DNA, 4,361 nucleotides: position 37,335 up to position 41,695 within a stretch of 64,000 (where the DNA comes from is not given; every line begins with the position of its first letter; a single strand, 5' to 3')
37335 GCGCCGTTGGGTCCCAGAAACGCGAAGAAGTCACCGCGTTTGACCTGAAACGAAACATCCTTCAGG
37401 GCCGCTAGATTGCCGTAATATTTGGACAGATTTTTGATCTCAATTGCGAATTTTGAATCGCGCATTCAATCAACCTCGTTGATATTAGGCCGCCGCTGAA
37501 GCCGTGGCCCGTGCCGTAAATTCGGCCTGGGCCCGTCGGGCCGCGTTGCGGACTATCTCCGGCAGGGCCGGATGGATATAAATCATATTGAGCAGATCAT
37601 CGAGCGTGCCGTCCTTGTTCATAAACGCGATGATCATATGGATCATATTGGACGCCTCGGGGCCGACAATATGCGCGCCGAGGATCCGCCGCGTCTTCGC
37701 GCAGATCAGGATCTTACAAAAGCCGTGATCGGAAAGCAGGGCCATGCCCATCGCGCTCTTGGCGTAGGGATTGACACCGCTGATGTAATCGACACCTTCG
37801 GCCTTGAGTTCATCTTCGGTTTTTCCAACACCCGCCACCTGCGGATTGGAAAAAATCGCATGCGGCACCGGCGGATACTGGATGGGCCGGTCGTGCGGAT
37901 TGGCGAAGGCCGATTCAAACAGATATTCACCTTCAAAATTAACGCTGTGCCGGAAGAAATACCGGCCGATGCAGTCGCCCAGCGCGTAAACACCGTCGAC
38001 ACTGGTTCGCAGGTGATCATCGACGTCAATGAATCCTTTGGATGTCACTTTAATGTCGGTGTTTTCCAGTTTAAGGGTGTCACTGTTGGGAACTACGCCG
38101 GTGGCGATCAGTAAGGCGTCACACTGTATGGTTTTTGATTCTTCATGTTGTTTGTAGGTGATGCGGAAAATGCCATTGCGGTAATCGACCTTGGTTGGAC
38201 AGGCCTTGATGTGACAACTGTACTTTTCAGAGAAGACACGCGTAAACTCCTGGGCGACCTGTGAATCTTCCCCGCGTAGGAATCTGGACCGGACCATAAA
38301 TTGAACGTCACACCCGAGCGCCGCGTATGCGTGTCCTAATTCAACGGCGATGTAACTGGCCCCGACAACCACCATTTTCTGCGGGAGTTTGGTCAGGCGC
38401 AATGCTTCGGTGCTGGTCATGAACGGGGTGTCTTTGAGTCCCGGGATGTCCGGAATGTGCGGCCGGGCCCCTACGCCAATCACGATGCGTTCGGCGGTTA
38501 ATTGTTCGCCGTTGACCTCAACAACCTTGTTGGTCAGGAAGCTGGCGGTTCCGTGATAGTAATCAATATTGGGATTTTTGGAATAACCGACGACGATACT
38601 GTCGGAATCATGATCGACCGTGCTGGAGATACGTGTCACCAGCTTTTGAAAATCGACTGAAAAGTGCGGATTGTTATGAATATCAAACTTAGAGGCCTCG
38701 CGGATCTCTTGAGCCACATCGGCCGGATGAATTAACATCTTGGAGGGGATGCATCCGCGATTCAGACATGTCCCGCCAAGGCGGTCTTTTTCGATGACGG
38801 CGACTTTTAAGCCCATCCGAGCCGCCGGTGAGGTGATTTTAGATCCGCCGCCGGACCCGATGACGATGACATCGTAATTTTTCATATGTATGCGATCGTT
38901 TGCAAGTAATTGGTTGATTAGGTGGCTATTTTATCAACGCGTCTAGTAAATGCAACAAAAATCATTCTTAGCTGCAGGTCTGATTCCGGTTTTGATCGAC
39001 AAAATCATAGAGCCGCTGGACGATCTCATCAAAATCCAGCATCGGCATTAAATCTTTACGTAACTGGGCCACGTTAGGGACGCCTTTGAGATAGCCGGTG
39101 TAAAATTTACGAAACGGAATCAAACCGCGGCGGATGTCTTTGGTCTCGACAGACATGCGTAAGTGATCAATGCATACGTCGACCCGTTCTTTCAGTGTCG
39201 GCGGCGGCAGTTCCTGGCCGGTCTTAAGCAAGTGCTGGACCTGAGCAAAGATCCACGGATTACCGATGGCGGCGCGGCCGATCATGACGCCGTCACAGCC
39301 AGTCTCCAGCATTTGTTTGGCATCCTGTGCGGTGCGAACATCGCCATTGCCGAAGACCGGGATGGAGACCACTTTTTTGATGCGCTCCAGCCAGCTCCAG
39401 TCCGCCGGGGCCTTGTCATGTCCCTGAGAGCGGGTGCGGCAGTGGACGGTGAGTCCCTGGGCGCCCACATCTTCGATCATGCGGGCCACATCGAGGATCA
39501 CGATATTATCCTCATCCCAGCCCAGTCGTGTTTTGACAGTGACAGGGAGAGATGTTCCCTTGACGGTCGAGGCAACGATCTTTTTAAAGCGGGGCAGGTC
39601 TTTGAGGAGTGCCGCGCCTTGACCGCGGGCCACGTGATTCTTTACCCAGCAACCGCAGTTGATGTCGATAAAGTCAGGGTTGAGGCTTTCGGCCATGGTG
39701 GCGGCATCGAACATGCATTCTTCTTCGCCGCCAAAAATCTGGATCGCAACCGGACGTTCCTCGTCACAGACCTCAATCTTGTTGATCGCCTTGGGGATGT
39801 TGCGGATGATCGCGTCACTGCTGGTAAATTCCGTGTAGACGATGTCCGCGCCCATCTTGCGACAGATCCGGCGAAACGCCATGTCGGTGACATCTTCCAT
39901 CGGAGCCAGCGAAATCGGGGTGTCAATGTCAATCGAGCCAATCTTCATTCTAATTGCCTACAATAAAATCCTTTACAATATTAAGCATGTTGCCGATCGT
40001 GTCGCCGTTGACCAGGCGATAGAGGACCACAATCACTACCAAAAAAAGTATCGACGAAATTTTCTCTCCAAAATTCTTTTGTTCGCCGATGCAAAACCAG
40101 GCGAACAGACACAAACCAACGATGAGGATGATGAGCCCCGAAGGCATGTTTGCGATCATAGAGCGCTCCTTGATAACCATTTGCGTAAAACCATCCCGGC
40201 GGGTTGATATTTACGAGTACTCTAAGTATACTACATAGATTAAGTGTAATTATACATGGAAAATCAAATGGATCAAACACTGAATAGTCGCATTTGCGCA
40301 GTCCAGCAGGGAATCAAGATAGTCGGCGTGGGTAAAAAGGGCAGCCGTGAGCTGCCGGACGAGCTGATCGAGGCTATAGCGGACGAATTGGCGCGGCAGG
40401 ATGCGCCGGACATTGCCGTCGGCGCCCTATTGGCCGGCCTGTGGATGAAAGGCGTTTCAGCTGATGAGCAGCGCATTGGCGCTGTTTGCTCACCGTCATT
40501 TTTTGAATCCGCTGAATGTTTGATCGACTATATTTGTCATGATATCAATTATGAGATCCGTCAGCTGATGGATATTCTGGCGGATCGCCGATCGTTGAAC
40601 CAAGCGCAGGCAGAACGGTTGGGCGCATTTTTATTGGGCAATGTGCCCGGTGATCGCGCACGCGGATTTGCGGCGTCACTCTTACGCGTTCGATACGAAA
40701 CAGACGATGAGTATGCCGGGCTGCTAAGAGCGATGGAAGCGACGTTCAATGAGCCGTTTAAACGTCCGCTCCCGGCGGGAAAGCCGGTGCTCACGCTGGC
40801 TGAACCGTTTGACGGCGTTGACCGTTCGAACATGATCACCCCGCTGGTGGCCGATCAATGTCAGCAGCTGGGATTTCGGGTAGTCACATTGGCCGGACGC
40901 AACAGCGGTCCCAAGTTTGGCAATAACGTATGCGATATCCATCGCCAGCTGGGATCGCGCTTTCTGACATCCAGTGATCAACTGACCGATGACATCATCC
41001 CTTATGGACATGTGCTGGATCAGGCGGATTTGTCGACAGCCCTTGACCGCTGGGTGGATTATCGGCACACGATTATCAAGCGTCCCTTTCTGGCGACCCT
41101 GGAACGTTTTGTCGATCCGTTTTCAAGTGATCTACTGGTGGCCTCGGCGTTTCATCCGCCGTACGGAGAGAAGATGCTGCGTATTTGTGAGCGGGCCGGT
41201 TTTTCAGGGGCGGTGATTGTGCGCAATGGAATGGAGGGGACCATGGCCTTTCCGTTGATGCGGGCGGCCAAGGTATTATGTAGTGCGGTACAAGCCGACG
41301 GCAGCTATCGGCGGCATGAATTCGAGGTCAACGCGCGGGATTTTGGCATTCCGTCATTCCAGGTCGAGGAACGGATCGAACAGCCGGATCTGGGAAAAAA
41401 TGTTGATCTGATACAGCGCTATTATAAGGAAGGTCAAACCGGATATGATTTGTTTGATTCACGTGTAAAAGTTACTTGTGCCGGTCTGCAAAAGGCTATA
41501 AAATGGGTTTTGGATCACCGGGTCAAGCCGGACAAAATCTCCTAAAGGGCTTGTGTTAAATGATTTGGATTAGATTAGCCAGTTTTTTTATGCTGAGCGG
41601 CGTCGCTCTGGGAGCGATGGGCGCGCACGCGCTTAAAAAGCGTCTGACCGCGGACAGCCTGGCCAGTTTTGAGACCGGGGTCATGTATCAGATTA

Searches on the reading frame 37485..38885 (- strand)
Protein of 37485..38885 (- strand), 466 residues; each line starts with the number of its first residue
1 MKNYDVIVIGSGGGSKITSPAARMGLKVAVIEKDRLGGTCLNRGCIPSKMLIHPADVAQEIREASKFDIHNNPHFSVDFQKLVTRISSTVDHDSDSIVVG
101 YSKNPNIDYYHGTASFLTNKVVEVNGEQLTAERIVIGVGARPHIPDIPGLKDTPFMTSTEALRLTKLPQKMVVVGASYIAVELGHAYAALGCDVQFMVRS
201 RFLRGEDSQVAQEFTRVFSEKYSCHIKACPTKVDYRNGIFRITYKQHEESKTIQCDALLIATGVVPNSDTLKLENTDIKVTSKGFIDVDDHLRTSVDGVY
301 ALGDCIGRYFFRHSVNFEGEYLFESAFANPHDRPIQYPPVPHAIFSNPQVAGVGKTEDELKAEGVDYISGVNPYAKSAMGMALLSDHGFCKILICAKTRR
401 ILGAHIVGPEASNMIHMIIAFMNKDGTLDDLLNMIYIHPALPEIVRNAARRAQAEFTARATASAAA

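Call 29: search_protein_families(library=pfam, proteins=[window:37485-38885:-], max_evalue=0.001)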
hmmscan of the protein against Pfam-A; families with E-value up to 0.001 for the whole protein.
window:37485-38885:- (466 aa): 5 families
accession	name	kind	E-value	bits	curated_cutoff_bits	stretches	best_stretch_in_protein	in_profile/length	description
PF07992.20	Pyr_redox_2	-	3.3e-54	184.7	26.1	1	4-308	1-280/291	Pyridine nucleotide-disulphide oxidoreductase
PF02852.28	Pyr_redox_dim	-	4.1e-26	91.8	25.3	1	340-448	1-109/110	Pyridine nucleotide-disulphide oxidoreductase, dimerisation domain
PF13738.12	Pyr_redox_3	-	3.8e-11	43.2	30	1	121-303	115-305/305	Pyridine nucleotide-disulphide oxidoreductase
PF00070.33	Pyr_redox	-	1.6e-10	41.8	22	1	170-221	1-53/82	Pyridine nucleotide-disulphide oxidoreductase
PF13434.12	Lys_Orn_oxgnase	-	3e-06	27.1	21.3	1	123-215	140-238/339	L-lysine 6-monooxygenase/L-ornithine 5-monooxygenase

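Call 30: search_protein_families(library=ncbifam, proteins=[window:37485-38885:-], max_evalue=1e-10)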
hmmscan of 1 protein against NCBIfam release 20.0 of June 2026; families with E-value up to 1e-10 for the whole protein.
window:37485-38885:- (466 aa): 33 families (the best 25 are shown)
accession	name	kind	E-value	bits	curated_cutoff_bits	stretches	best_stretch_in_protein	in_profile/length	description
NF004944.0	PRK06292.2-2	equivalog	5.4e-188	625.3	619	1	1-453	1-453/460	dihydrolipoyl dehydrogenase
NF004947.0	PRK06292.2-5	equivalog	2.5e-131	438.8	592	1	1-452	1-458/474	dihydrolipoyl dehydrogenase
NF004946.0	PRK06292.2-4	subfamily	1.6e-126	422.9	634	1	1-453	1-471/487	dihydrolipoyl dehydrogenase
NF005884.0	PRK07846.1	equivalog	4.3e-118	394.8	501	1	1-449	1-448/454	mycothione reductase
TIGR01350.1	lipoamide_DH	equivalog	3.6e-107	358.9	408.8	1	3-453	1-455/461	dihydrolipoyl dehydrogenase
TIGR03452.1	mycothione_red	equivalog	2.9e-103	346.2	635.65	1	2-448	1-448/452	mycothione reductase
TIGR02053.1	MerA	equivalog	9.2e-98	328.2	454.45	1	4-450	1-451/465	mercury(II) reductase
NF004992.0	PRK06370.1-4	equivalog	4.1e-92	309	629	1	2-446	3-449/459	FAD-containing oxidoreductase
NF004776.0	PRK06116.1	equivalog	6.2e-90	302.4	480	1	1-442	2-443/450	glutathione-disulfide reductase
NF004991.0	PRK06370.1-3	subfamily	1.1e-86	291.5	620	1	2-453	34-488/509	FAD-containing oxidoreductase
NF004945.0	PRK06292.2-3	equivalog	1.6e-81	274.5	494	1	1-451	1-451/457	dihydrolipoyl dehydrogenase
NF003585.0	PRK05249.1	equivalog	1.3e-80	271.3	465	1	2-450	5-455/464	Si-specific NAD(P)(+) transhydrogenase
NF004939.0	PRK06292.1-1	equivalog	2.6e-80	270.4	435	1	2-460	4-466/476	dihydrolipoyl dehydrogenase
NF010311.1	PRK13748.1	subfamily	3.9e-76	257.1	600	1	3-441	97-537/560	mercury(II) reductase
TIGR01424.1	gluta_reduc_2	equivalog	3.1e-75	253.5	606.05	1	3-443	2-440/446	glutathione-disulfide reductase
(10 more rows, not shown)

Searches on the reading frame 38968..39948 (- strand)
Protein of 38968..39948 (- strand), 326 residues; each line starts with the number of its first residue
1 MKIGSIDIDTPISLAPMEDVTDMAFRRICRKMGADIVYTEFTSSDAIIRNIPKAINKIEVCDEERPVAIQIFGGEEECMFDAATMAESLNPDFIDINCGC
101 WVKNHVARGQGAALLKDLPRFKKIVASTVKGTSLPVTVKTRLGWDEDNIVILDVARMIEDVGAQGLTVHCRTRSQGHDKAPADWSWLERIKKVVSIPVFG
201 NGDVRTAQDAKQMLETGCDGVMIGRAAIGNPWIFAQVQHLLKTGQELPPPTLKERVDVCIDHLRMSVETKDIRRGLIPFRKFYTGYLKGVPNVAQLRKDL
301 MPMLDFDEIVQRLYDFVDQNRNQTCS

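Call 29: search_protein_families(library=pfam, proteins=[window:38968-39948:-], max_evalue=0.001)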
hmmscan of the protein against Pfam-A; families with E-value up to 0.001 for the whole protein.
window:38968-39948:- (326 aa): 5 families
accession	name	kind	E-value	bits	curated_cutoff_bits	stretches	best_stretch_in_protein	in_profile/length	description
PF01207.24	Dus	-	3e-84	283.2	20.4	1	14-311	2-300/311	Dihydrouridine synthase (Dus)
PF00977.27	His_biosynth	-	7.2e-07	29.3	23.6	1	177-238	55-116/228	Histidine biosynthesis protein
PF05690.20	ThiG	-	0.00043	20.2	23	1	154-226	136-206/247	Thiazole biosynthesis protein ThiG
PF01070.24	FMN_dh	-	0.0007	19.2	24.9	0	156-228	233-306/350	FMN-dependent dehydrogenase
PF02581.23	TMP-TENI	-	0.00096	19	27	0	177-226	132-179/180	Thiamine monophosphate synthase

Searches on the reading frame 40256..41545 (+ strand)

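Call 62: search_protein_families(library=pfam, proteins=[window:40256-41545:+], max_evalue=0.1)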
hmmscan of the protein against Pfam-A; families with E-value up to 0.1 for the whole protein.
window:40256-41545:+ (429 aa): 1 family
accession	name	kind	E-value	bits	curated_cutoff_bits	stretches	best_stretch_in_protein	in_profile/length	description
PF02885.22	Glycos_trans_3N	-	3e-10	40.1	26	1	31-71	11-51/63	Glycosyl transferase family, helical bundle domain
